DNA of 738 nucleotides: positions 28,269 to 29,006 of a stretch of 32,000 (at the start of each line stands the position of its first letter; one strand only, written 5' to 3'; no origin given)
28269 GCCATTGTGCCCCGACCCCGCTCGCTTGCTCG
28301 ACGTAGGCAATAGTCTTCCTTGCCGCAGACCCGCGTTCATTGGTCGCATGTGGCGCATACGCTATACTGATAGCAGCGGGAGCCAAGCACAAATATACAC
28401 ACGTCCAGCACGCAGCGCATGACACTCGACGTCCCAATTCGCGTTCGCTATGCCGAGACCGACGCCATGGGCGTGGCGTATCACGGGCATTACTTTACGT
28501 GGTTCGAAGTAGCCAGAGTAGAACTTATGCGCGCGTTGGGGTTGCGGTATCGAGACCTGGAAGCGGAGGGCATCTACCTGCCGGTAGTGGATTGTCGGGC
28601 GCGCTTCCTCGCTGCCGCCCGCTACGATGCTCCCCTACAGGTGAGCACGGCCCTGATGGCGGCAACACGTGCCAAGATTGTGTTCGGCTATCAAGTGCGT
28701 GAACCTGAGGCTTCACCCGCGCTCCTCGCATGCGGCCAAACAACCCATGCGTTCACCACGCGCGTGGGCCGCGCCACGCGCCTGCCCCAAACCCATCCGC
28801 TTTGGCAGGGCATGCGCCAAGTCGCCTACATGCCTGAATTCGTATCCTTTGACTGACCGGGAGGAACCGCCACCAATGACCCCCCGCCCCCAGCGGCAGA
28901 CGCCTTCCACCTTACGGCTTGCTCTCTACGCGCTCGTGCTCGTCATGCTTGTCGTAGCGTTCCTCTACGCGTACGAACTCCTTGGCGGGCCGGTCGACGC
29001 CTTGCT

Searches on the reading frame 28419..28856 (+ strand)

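Call 45: search_protein_families(library=pfam, proteins=[window:28419-28856:+], max_evalue=0.001)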
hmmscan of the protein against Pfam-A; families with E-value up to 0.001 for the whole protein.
window:28419-28856:+ (145 aa): 2 families
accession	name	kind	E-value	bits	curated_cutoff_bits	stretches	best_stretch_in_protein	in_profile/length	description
PF13279.12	4HBT_2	-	1.8e-12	48.2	25.5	1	9-125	1-110/122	Thioesterase-like superfamily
PF03061.28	4HBT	-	4.9e-11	43.2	20.6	1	17-95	1-72/79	Thioesterase superfamily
